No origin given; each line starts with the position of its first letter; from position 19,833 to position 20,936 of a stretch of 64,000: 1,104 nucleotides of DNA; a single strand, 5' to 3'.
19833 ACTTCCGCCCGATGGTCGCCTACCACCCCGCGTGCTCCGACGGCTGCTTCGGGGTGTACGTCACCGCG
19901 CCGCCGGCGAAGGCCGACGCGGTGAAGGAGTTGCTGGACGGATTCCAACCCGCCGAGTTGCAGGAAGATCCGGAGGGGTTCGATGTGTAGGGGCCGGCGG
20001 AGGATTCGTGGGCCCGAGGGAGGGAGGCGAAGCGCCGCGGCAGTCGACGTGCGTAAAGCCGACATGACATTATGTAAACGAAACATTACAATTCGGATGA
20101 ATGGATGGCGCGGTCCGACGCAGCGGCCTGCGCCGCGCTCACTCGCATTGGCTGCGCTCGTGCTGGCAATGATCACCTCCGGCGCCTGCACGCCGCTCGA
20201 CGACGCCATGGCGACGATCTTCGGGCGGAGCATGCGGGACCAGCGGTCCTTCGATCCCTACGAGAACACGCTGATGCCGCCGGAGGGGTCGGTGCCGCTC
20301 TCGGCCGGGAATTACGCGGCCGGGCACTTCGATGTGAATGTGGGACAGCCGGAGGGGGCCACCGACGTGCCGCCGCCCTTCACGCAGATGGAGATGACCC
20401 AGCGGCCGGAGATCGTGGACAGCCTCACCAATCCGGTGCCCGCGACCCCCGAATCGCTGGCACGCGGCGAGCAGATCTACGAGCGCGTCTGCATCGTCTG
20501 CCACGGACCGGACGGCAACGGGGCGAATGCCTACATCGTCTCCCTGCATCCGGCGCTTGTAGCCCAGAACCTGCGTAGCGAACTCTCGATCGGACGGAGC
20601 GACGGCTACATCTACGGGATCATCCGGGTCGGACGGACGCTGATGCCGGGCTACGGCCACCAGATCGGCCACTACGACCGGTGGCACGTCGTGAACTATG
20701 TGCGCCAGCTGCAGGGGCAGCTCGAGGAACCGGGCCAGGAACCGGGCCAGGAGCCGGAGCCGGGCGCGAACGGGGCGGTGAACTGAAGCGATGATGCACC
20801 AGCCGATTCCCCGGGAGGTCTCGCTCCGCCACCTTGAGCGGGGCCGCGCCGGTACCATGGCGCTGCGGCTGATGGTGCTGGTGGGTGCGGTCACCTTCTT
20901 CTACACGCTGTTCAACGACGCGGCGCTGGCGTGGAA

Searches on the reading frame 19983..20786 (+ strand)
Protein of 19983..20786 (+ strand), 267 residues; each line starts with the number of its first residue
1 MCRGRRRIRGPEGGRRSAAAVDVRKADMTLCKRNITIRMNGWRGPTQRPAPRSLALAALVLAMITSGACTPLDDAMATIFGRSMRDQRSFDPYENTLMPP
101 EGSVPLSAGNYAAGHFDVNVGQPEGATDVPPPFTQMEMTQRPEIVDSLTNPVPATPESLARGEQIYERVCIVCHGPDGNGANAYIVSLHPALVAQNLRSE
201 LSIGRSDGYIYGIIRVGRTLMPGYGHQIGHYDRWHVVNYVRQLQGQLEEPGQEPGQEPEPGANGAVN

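Call 7: search_protein_families(library=pfam, proteins=[window:19983-20786:+])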
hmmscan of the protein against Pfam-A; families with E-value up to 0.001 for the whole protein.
window:19983-20786:+ (267 aa): 2 families
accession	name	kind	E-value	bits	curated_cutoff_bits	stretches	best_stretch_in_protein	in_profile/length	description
PF13442.11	Cytochrome_CBB3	-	1.1e-11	45.4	27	1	159-240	3-68/68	Cytochrome C oxidase, cbb3-type, subunit III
PF00034.26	Cytochrom_C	-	6.6e-08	34.2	21.3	1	160-243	2-89/90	Cytochrome c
